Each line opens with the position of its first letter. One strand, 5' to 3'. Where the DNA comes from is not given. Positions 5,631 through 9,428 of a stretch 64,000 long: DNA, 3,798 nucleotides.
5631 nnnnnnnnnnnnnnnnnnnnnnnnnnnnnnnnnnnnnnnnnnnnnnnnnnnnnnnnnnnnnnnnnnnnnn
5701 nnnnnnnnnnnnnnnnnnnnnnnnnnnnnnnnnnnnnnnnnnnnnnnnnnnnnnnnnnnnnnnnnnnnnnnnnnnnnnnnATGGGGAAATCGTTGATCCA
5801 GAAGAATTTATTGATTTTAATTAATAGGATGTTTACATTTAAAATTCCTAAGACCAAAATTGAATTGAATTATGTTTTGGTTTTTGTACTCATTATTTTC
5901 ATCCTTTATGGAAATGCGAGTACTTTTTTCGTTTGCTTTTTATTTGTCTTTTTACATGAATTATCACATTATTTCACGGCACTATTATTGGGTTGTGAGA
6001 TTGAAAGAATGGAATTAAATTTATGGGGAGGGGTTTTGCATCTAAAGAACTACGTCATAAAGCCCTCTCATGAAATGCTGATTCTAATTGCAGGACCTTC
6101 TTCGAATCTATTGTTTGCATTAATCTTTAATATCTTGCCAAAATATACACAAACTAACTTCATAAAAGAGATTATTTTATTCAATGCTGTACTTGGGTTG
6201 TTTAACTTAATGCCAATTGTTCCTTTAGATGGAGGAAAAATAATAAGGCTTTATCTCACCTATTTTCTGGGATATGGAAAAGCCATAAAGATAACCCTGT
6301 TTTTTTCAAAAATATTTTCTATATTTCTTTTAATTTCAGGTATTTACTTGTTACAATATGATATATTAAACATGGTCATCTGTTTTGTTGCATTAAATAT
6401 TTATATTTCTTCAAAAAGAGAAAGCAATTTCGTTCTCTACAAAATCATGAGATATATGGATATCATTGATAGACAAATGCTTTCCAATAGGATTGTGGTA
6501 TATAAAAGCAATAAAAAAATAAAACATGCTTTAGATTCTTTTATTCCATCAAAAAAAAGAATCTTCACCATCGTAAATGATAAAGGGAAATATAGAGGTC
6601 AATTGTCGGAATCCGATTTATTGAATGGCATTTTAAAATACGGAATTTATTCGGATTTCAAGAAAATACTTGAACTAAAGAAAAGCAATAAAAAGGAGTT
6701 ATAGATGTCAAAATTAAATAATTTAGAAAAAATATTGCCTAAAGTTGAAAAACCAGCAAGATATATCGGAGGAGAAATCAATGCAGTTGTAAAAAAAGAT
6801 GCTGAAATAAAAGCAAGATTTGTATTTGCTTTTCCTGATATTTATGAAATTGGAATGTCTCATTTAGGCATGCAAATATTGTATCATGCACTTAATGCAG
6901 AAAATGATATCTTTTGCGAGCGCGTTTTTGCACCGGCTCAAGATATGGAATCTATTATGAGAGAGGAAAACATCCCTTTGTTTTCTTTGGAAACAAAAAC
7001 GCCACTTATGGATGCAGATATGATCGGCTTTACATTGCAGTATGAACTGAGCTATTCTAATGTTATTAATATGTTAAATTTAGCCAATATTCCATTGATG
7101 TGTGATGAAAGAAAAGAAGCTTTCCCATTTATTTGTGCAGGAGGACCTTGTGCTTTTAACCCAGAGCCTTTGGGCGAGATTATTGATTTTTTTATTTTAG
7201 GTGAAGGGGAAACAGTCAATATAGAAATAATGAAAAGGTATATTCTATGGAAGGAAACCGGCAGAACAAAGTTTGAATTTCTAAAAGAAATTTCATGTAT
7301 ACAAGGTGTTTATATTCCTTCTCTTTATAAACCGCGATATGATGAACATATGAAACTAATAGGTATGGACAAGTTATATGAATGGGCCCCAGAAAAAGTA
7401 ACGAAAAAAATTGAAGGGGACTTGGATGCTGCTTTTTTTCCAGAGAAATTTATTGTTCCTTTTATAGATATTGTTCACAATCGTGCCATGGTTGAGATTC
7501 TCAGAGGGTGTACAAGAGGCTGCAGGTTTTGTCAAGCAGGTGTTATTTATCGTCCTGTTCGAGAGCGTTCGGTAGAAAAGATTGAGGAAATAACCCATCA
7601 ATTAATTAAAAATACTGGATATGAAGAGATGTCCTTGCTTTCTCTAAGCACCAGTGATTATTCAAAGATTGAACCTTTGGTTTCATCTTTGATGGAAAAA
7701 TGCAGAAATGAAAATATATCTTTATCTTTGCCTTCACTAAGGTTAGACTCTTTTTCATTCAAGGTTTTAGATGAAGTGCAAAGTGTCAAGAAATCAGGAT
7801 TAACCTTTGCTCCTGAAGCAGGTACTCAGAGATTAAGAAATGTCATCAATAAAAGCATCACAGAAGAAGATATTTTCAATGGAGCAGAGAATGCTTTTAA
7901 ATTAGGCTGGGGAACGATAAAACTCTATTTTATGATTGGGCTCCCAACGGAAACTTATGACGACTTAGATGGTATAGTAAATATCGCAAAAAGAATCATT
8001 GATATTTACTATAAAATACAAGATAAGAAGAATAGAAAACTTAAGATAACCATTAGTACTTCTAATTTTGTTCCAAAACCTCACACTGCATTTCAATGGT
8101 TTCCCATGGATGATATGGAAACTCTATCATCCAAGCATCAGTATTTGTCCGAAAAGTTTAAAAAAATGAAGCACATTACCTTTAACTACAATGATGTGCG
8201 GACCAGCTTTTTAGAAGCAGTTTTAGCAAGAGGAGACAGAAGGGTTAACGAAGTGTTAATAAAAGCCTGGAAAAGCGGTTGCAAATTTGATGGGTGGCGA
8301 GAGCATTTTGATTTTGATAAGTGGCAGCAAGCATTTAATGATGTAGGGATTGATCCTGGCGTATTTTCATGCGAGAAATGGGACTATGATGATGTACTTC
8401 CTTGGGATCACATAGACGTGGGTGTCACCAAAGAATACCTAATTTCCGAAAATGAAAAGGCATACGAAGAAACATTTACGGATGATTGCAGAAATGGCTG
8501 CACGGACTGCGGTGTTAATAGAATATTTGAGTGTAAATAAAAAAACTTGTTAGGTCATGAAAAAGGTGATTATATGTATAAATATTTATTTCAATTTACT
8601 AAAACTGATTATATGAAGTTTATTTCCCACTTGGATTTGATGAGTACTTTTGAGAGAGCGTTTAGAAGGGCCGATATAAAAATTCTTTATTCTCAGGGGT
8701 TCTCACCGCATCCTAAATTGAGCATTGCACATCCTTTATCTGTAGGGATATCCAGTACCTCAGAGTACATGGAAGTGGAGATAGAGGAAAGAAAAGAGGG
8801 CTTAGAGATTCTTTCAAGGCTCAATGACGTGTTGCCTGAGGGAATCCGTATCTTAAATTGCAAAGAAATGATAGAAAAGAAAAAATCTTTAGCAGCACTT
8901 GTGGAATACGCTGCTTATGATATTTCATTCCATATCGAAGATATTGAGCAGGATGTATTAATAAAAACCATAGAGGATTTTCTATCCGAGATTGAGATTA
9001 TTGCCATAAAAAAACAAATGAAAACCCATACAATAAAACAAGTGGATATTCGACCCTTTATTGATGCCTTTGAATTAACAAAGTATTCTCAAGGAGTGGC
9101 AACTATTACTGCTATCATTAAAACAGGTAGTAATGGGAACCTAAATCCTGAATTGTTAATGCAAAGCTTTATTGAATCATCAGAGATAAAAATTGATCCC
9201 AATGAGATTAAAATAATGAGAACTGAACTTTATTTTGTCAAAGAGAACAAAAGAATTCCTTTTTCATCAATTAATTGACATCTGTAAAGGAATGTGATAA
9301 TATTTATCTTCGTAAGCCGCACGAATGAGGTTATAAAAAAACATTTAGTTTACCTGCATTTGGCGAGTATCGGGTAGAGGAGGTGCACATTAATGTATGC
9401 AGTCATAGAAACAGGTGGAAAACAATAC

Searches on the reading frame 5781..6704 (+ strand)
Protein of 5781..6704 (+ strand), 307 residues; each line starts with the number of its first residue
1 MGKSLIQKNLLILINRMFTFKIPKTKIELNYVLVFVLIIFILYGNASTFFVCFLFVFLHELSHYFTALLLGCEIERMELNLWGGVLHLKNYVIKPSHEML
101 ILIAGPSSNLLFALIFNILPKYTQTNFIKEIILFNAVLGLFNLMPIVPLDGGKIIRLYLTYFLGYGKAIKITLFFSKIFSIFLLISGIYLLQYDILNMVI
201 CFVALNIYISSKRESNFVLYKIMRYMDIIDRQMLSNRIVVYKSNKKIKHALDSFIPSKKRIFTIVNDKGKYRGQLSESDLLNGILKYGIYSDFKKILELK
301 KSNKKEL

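Call 67: search_protein_families(library=pfam, max_evalue=0.00001, proteins=[window:5781-6704:+])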
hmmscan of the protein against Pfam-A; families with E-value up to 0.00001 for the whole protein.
window:5781-6704:+ (307 aa): 1 family
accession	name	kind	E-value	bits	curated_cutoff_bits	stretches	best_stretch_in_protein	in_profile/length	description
PF02163.28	Peptidase_M50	-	3.5e-14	53.1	27.2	2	125-182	160-217/221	Peptidase family M50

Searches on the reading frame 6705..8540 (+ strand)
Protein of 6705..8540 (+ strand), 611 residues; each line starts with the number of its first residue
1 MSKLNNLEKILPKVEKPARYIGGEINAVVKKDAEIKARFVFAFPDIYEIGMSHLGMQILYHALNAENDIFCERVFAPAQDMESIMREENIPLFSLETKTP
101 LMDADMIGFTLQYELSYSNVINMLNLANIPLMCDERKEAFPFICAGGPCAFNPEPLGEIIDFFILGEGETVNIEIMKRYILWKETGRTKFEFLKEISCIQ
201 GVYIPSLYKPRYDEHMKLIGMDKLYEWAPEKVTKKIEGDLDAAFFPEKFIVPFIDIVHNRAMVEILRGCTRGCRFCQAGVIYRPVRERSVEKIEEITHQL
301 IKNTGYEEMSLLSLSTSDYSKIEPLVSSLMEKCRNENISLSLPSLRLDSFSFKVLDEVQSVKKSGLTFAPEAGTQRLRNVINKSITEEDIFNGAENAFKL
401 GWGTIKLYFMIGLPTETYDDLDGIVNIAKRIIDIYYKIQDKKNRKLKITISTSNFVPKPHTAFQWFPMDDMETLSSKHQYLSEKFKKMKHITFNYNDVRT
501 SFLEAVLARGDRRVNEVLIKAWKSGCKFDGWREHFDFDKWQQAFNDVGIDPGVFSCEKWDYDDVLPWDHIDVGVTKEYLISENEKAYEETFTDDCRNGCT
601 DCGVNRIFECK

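Call 67: search_protein_families(library=pfam, max_evalue=0.00001, proteins=[window:6705-8540:+])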
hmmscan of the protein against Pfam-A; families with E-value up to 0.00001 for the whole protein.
window:6705-8540:+ (611 aa): 2 families
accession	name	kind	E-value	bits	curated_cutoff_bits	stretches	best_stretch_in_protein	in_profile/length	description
PF19864.5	Radical_SAM_N2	-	2.4e-61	206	29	1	55-205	1-151/151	Radical SAM proteins, N-terminal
PF04055.27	Radical_SAM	-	5.7e-21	75.8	29.5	1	264-426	2-164/166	Radical SAM superfamily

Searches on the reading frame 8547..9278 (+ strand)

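Call 18: search_protein_families(library=pfam, proteins=[window:8547-9278:+])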
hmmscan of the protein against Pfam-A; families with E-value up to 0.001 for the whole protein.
window:8547-9278:+ (243 aa): 1 family
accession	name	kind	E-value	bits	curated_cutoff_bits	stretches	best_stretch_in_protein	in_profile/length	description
PF10105.14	DUF2344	-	2.4e-55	187.6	23.8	1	12-201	1-176/176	Uncharacterized protein conserved in bacteria (DUF2344)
